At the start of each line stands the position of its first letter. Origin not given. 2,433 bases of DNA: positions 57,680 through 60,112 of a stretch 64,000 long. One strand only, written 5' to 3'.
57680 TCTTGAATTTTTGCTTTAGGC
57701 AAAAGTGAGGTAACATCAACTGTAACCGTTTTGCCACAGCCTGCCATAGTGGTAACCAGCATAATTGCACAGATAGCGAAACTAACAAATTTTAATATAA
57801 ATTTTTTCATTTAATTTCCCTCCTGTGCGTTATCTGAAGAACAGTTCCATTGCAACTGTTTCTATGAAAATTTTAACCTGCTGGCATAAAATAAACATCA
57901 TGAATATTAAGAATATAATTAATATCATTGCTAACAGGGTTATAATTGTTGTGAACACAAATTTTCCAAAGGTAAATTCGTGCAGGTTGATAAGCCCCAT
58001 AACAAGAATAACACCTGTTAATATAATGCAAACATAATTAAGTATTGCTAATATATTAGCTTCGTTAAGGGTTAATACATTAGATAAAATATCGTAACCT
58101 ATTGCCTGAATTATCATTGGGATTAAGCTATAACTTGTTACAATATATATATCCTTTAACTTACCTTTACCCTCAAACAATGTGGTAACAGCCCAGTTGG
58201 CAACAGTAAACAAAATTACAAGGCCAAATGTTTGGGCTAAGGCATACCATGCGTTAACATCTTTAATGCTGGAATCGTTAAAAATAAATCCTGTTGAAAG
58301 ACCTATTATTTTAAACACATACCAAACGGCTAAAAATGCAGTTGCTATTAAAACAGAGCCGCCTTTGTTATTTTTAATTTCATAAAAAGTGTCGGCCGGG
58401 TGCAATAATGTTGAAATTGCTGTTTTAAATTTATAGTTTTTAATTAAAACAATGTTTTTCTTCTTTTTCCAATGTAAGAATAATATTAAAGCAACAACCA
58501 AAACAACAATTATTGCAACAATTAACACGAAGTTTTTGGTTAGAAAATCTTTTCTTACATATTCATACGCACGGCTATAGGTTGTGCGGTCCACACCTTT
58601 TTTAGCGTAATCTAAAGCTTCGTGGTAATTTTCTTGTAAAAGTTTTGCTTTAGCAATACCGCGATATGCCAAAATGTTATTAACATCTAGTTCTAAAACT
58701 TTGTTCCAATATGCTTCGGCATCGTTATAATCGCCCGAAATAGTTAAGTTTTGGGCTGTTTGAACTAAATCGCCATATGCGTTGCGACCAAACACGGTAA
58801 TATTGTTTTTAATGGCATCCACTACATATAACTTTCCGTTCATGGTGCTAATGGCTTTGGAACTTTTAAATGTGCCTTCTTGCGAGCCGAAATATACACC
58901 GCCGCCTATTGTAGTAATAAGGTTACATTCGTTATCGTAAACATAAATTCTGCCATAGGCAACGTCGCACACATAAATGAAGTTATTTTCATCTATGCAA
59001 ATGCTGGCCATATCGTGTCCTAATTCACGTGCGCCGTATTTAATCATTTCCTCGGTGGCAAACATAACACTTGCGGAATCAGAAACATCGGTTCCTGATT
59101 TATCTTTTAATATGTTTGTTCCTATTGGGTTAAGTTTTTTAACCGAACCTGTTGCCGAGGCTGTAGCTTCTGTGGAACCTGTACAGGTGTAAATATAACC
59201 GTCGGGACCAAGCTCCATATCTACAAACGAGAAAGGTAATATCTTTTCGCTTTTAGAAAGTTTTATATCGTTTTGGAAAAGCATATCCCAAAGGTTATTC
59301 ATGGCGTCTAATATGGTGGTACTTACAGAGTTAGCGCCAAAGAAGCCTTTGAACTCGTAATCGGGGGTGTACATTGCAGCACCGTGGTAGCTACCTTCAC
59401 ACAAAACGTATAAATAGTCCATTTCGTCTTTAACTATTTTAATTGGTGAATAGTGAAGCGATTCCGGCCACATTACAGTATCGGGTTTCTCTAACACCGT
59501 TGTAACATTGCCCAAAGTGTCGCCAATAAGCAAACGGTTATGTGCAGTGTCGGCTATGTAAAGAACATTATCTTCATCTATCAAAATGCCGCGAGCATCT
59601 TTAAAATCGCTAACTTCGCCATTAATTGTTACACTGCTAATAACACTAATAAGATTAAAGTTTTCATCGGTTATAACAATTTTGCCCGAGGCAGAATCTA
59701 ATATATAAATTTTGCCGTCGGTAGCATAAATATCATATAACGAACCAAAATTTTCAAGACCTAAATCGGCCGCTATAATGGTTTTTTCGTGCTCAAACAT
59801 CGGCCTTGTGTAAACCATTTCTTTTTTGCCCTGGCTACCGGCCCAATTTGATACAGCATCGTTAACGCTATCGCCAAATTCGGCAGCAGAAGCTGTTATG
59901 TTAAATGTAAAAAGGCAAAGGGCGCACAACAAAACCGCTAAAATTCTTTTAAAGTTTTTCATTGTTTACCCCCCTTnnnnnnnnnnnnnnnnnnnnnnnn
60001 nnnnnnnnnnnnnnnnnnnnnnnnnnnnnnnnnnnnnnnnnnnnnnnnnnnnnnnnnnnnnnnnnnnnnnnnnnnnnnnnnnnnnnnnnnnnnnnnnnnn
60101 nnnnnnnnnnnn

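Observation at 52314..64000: Eight-gene locus: two ATPase-less sugar-ABC modules wrapped around two large non-transporter surface proteins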

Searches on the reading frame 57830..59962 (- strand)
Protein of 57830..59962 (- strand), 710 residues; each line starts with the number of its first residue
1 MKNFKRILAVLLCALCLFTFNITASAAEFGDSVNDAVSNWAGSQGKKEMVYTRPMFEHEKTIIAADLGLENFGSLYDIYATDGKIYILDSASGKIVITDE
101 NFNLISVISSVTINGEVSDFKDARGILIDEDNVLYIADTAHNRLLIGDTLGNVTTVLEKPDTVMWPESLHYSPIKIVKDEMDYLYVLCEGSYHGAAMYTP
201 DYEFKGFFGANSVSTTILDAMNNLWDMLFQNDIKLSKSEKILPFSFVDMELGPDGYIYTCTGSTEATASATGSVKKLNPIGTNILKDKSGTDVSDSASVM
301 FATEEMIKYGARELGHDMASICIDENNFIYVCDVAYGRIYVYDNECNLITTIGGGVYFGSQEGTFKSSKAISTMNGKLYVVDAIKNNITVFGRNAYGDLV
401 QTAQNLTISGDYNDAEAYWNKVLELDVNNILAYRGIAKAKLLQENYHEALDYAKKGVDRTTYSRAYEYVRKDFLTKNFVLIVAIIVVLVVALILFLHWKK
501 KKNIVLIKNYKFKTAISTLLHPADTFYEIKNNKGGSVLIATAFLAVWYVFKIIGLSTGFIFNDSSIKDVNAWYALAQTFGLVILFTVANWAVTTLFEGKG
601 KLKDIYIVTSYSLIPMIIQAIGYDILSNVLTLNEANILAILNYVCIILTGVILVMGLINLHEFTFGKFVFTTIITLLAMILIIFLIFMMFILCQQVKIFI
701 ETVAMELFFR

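Call 5: search_protein_families(library=pfam, proteins=[window:57830-59962:-], max_evalue=0.01)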
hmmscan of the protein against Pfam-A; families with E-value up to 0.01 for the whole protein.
window:57830-59962:- (710 aa): 5 families
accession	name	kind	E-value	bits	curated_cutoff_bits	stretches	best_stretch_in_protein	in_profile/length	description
PF04893.22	Yip1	-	4.4e-14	53.1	28.6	1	517-685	2-172/173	Yip1 domain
PF01436.27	NHL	-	2.3e-05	24.7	20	0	120-145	1-26/28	NHL repeat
PF00515.34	TPR_1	-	0.00079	19.6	27.8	0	410-429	15-34/34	Tetratricopeptide repeat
PF13424.12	TPR_12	-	0.00087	19.9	30.1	1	403-458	10-73/77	Tetratricopeptide repeat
PF07719.23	TPR_2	-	0.00094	19.6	27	0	403-428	8-33/34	Tetratricopeptide repeat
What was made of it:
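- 57830..59962 (-): Membrane protein of 710 aa. Its parts are: a cleavable signal peptide; an extracytoplasmic six-bladed NHL propeller (about 58784-59857); two to three TPR-like helical pairs (about 58598-58780); one TM helix; a short cytoplasmic segment; and a five-helix Yip1 domain (about 57908-58414). Call 5: Yip1, E = 4.4e-14; NHL; TPR.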

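Call 6: search_protein_families(library=ncbifam, proteins=[window:57830-59962:-], max_evalue=0.01)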
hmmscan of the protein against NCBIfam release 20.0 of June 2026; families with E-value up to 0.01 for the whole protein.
window:57830-59962:- (710 aa): 4 families
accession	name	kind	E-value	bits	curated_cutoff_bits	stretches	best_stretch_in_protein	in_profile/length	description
NF035926.1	scyF_NHL_VPEP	equivalog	6.8e-14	51.8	350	2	321-395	157-230/376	scytonemin biosynthesis PEP-CTERM protein ScyF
TIGR02917.1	PEP_TPR_lipo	equivalog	0.003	15.5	312.2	1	406-459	611-664/899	XrtA/PEP-CTERM system TPR-repeat protein PrsT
NF052230.1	T9SS_PorE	exception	0.0049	15.2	600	1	369-459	65-154/648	PorE family type IX secretion system protein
NF042912.1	Amuc_1098_fam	equivalog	0.0089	14.1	750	0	399-449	158-208/805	Amuc_1098 family type IV pilus outer membrane protein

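Call 12: find_encoding_contigs(protein=window:57830-59962:-, flank=10000, max_places=3)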
Protein window:57830-59962:- (710 aa): no gene with exactly this product is on record in the collection.

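Call 45: find_homologous_proteins(query=window:57830-59962:-, max_evalue=0.00001)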
Query window:57830-59962:- (710 aa): 157 proteins with E <= 0.00001 among 8000 candidates; the best 120 are listed.
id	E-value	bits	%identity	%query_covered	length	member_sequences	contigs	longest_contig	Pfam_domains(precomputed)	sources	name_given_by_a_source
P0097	0.0e+0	1518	95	100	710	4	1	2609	PF04893.23,PF01436.28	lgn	-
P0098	0.0e+0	1167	72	100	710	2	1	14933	PF04893.23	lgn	-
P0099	0.0e+0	1117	68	100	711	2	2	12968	PF04893.23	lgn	-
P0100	0.0e+0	1099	68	100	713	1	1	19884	PF04893.23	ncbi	-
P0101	0.0e+0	1090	68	100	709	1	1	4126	PF04893.23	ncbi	-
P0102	0.0e+0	1071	67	100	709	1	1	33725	PF04893.23,PF01436.28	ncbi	-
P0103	0.0e+0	1068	66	100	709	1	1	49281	PF04893.23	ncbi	-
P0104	0.0e+0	1065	66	100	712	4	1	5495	PF04893.23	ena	-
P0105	0.0e+0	1060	65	100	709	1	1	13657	PF04893.23,PF01436.28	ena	-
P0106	0.0e+0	1057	66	100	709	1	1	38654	PF04893.23,PF01436.28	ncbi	-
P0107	0.0e+0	1056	66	99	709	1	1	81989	PF04893.23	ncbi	-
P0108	0.0e+0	1055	65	100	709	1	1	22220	PF04893.23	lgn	-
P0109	0.0e+0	1053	65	100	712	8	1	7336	PF04893.23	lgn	-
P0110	0.0e+0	1049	66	100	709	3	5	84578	PF04893.23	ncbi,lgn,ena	-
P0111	0.0e+0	1049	65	100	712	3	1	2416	PF04893.23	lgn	-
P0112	0.0e+0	1032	64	100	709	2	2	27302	PF04893.23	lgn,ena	-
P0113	0.0e+0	1028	65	100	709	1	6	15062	PF04893.23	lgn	-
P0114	0.0e+0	1023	63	100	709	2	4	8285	PF04893.23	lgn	-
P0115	0.0e+0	1019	64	100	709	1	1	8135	PF04893.23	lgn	-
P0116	9.7e-291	984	61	100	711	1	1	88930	PF04893.23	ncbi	-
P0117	1.6e-290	984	63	100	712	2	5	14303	PF04893.23,PF01436.28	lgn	-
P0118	6.1e-281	952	60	100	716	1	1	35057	PF04893.23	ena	-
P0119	7.7e-281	952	60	100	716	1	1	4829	PF14559.13,PF04893.23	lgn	-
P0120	8.3e-272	922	58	100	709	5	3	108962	PF04893.23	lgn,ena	-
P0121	1.4e-271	921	58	100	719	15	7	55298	PF04893.23,PF13432.13,PF01436.28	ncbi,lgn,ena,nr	ncbi:MAG: YIP1 family protein [Clostridia bacterium]|nr:YIP1 family protein [Clostridia bacterium]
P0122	3.2e-271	920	58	100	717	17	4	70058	PF14559.13,PF13431.13,PF04893.23,PF13432.13,PF07719.24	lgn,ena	-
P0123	1.4e-269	914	57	100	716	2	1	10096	PF04893.23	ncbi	-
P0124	1.8e-268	911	57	100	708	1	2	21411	PF04893.23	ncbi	-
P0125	4.2e-268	910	58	100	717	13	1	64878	PF04893.23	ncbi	-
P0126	5.6e-268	909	57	100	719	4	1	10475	PF04893.23,PF13432.13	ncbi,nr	ncbi:MAG: YIP1 family protein [Clostridia bacterium]|nr:YIP1 family protein [Clostridia bacterium]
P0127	1.9e-267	907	57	100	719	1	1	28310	PF04893.23,PF13432.13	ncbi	-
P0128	8.9e-267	905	57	100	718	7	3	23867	PF04893.23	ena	-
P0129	2.2e-266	904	57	100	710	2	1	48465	PF04893.23,PF01436.28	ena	-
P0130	2.6e-266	904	56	100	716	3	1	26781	PF04893.23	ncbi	-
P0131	3.5e-266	903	57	100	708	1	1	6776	PF04893.23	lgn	-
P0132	3.8e-266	903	57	100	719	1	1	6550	PF14559.13,PF04893.23,PF13432.13,PF07719.24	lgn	-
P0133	9.1e-266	902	58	100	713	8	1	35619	PF04893.23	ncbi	-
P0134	1.7e-262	891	57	100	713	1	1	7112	PF04893.23,PF01436.28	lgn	-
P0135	1.8e-261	888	56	100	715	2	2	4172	PF04893.23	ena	-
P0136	2.4e-261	887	56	100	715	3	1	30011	PF04893.23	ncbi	-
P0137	7.5e-260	882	56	100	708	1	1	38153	PF04893.23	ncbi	-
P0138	1.5e-259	881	55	100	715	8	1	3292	PF04893.23,PF01436.28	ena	-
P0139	2.5e-259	881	55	100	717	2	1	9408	PF04893.23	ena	-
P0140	1.4e-256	872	54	100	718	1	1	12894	PF04893.23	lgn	-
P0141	2.0e-256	871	56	100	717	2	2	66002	PF04893.23,PF01436.28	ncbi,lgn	-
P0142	1.7e-255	868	55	100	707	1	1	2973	PF04893.23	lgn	-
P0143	3.6e-254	864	54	100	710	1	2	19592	PF04893.23,PF01436.28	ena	-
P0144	9.3e-254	862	55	100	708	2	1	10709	PF04893.23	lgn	-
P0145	1.6e-253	861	54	100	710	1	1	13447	PF04893.23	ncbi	-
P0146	4.1e-249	847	54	100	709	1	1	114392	PF04893.23,PF13432.13,PF01436.28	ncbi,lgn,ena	-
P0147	2.4e-246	838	52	100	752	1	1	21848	PF14559.13,PF13431.13,PF04893.23,PF00515.35,PF13428.13,PF07719.24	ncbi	-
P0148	1.4e-245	835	53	100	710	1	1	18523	PF14559.13,PF04893.23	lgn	-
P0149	5.0e-244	830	53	100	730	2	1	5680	PF04893.23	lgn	-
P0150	2.4e-169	583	40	100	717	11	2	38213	PF04893.23,PF01436.28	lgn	-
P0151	1.8e-157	544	40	100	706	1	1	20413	PF04893.23,PF01436.28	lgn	-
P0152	2.3e-157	544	39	99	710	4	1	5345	PF04893.23,PF01436.28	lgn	-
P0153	1.0e-155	538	39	100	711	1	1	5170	PF04893.23,PF01436.28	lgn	-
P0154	4.2e-154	533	38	99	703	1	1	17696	PF04893.23,PF01436.28,PF08450.19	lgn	-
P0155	1.1e-153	532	39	100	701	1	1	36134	PF14559.13,PF04893.23,PF01436.28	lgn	-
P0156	7.4e-153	529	38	100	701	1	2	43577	PF14559.13,PF04893.23,PF01436.28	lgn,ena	-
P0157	9.4e-153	528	38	100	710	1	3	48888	PF04893.23,PF01436.28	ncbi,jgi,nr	ncbi:MAG: hypothetical protein E7562_04360 [Ruminococcaceae bacterium]|nr:hypothetical protein [Osci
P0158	1.3e-151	525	39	99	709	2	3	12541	PF04893.23,PF01436.28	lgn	-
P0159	1.3e-150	521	37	100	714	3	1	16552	PF04893.23,PF01436.28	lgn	-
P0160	4.8e-150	519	38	100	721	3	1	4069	PF04893.23,PF01436.28,PF08450.19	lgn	-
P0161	2.1e-149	517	36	100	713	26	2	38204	PF04893.23,PF01436.28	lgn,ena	-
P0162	1.1e-148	515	38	100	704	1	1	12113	PF04893.23,PF01436.28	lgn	-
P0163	1.4e-147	511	39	97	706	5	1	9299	PF04893.23,PF01436.28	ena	-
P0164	1.6e-147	511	38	99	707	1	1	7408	PF04893.23,PF01436.28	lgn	-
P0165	2.7e-147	510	38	100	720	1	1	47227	PF04893.23,PF01436.28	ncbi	-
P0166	5.9e-147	509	37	99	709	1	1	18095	PF04893.23,PF01436.28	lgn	-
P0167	2.0e-145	504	39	93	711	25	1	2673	PF04893.23,PF01436.28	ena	-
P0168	3.8e-145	503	39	98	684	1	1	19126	PF14559.13,PF04893.23,PF07719.24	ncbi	-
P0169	1.5e-144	501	37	99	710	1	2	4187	PF04893.23,PF01436.28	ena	-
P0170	2.3e-144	501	39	94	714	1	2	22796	PF04893.23,PF01436.28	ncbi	-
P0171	2.2e-143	497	37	99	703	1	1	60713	PF04893.23,PF01436.28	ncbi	-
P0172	5.1e-143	496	38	99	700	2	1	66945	PF04893.23,PF01436.28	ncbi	-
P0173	8.8e-143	495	38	100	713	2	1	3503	PF04893.23,PF00515.35,PF01436.28,PF07719.24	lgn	-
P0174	2.0e-142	494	37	100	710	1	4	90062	PF04893.23,PF01436.28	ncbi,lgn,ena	-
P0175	2.5e-142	494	38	100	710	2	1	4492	PF04893.23,PF01436.28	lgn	-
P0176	4.2e-142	493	37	100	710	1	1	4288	PF04893.23,PF01436.28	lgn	-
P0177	4.2e-142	493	38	99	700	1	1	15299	PF04893.23,PF01436.28,PF08450.19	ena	-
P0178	9.1e-142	492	37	100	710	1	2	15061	PF04893.23,PF01436.28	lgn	-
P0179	9.6e-142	492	37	100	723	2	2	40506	PF04893.23,PF01436.28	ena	-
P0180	1.3e-141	492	37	100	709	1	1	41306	PF04893.23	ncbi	-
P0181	2.4e-141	491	38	99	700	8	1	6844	PF04893.23,PF01436.28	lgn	-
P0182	2.6e-141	491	38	99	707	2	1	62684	PF04893.23,PF01436.28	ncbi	-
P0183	3.6e-141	490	40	99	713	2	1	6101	PF04893.23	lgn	-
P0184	4.9e-141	490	37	99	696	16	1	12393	PF04893.23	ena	-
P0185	1.0e-140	489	37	99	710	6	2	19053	PF04893.23,PF01436.28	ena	-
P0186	2.3e-140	487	37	95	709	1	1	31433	PF04893.23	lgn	-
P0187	4.0e-140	487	38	98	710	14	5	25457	PF04893.23,PF01436.28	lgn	-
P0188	5.3e-140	486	38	99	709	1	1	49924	PF04893.23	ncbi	-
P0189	1.2e-139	485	37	94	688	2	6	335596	PF14559.13,PF04893.23,PF13432.13,PF01436.28,PF07719.24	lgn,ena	-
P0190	1.4e-139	485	37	100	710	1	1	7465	PF04893.23,PF01436.28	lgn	-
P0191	1.9e-139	484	38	99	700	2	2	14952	PF04893.23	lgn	-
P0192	1.0e-138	482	36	99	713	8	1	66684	PF04893.23,PF01436.28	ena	-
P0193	1.3e-138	482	37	100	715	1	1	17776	PF04893.23,PF01436.28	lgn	-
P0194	2.4e-138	481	37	100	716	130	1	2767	PF04893.23,PF01436.28,PF06739.18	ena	-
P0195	3.6e-138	480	38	94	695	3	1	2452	PF14559.13,PF04893.23,PF13432.13,PF01436.28,PF07719.24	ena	-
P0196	4.9e-138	480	38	100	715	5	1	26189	PF04893.23,PF00515.35,PF13432.13,PF01436.28,PF07719.24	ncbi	-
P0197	2.0e-136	474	38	100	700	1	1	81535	PF14559.13,PF04893.23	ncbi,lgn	-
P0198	2.8e-136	474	36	100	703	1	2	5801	PF14559.13,PF04893.23,PF01436.28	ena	-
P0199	5.4e-136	473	37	99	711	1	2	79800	PF04893.23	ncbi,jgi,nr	ncbi:MAG: hypothetical protein E7562_02075 [Ruminococcaceae bacterium]|nr:hypothetical protein [Osci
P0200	2.4e-135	471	38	89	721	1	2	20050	PF04893.23,PF01436.28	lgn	-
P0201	3.3e-135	470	36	99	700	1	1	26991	PF04893.23,PF01436.28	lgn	-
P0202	7.4e-135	469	38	94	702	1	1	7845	PF14559.13,PF04893.23,PF13432.13,PF01436.28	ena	-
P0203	1.2e-134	469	35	100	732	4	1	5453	PF04893.23,PF01436.28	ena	-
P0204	2.7e-134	467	36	99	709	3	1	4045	PF04893.23,PF01436.28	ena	-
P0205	4.4e-134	467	36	96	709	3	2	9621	PF04893.23,PF13432.13,PF01436.28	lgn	-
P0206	6.2e-134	466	38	93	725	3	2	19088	PF04893.23,PF01436.28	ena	-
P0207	4.3e-133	463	37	95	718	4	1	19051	PF04893.23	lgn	-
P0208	7.1e-133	463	36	95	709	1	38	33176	PF04893.23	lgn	-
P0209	1.4e-132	462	37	94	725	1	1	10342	PF04893.23,PF01436.28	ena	-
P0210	2.7e-132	461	36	99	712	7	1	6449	PF04893.23,PF01436.28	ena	-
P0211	9.1e-132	459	34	100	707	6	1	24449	PF04893.23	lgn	-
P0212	1.2e-131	459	37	94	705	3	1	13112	PF04893.23,PF01436.28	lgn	-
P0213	2.0e-131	458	37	99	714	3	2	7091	PF04893.23,PF01436.28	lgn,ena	-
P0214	6.0e-130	453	36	100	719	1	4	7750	PF04893.23,PF01436.28,PF07719.24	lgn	-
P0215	6.3e-130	453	37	99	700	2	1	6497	PF04893.23,PF01436.28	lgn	-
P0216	7.5e-129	449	36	100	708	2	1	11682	PF04893.23,PF01436.28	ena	-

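Call 48: search_solved_structures(query=A3, max_evalue=1)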
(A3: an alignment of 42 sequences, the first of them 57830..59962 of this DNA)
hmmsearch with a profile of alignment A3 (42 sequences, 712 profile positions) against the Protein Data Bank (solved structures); distinct sequences matched with E-value up to 1: 90 (the best 60 are shown).
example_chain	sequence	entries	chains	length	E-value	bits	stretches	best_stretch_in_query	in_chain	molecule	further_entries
9qhb_A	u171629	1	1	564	1.6e-26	96.1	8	406-459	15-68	Engineered tetratricopeptide repeat protein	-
6d69_A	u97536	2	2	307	2.2e-21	79.1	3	71-147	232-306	NHL Repeat Region of D. melanogaster Thin | Thin, isoform D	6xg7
7b96_A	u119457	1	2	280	1.3e-15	60.1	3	70-158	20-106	Isoform 2 of Tripartite motif-containing protein 2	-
7qrv_A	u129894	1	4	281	1.3e-15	60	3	70-158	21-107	Tripartite motif-containing protein 2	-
7b2r_A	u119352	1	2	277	1.3e-15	60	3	70-158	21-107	Tripartite motif-containing protein 2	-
8bu0_A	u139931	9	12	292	1.5e-15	59.8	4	406-459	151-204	Consensus tetratricopeptide repeat protein | Crystal structure of an 8-repeat consensus TPR superhelix with Zinc. | Monomer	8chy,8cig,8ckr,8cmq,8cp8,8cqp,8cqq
3wwa_A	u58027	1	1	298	3.1e-15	58.8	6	72-156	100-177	Pizza7H protein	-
7qrw_A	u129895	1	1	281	1.4e-14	56.6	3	322-394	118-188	Isoform 4 of Tripartite motif-containing protein 3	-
9qhc_A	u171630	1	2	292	1.5e-14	56.6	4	406-459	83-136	Engineered tetratricopeptide repeat protein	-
3ww9_A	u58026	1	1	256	2.7e-13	52.4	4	75-156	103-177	pizza6 protein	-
6qsd_A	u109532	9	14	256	3.6e-13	52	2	77-156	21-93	Pizza6S | Pizza6-S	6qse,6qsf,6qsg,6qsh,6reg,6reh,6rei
6rej_A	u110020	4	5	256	4.4e-13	51.7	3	75-156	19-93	Pizza6-SH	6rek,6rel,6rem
6f0t_A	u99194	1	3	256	4.9e-13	51.5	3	81-156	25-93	Pizza6-SFW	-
6ren_A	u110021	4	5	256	7.2e-13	51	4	92-156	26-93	3fPizza6-SH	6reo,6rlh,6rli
1rwi_B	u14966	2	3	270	2.2e-12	49.4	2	122-155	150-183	Serine/threonine-protein kinase pknD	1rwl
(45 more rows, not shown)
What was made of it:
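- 57830..59962 (-): Call 48: NHL domains of Thin/TRIM2/PknD, E down to 2e-21.
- On NHL-repeat six-bladed beta-propeller: Call 48: profile E = 2e-21 to the Thin NHL domain, plus TRIM2/3/71 and PknD.
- Checked: Domain calls (calls 5, 6, 48).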

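Call 61: predict_structure(alignment_id=A3)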
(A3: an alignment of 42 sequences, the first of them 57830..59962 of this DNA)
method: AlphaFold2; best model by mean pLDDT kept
length: 710 residues; sequences in the alignment: 42
mean_pLDDT: 81.8   pTM: 0.69
mean pLDDT of the five models: 81.8, 81.3, 79.7, 78.4, 75.7
residues with pLDDT >= 90: 205; 70-90: 393; 50-70: 83; < 50: 29
segments of 3 or more residues with pLDDT < 50: 22-30, 211-218, 230-238
pLDDT, mean of each block of 10 residues (from residue 1): 73 77 43 69 67 88 87 90 93 92 92 91 92 92 92 91 79 92 89 84 82 44 54 46 76 90 58 80 81 76 66 74 93 84 90 71 81 93 89 93 91 93 90 92 91 86 86 82 83 79 70 82 82 85 89 73 62 82 91 85 90 89 80 76 88 88 85 90 88 87 79
secondary structure, 60 per line:
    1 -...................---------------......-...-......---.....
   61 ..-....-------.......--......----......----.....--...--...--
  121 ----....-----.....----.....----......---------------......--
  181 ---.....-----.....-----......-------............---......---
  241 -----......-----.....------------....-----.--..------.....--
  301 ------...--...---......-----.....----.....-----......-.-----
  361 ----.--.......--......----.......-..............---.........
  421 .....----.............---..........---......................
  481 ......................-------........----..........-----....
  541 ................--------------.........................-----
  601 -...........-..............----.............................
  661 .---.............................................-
elements in order (helices of 4 or more, strands of 3 or more residues): H2-20 E36-41 E47-52 E56-62 H64-67 E75-81 E84-89 E94-99 E104-108 E111-113 E116-118 E125-128 E134-138 E143-147 E152-157 E173-178 E184-188 E194-198 E204-209 H217-228 H232-237 E246-251 E257-261 E274-277 E307-309 E312-314 E318-323 E329-333 E338-342 E348-353 E368-374 E377-382 E387-393 H395-408 H412-425 H430-442 H446-455 H459-502 H510-517 H522-531 H537-556 H571-595 H602-612 H614-627 H632-661 H665-709
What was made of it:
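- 57830..59962 (-): Call 61: AF2 model, pLDDT 81.8.
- On Yip1 domain family (PF04893): Call 61: five long helices at 537-709 after a separate TM helix.
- On NHL-repeat six-bladed beta-propeller: Call 61: strands span residues 36-393.
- There is no cytoplasmic output domain, only about 35 cytoplasmic residues plus loops (call 61).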
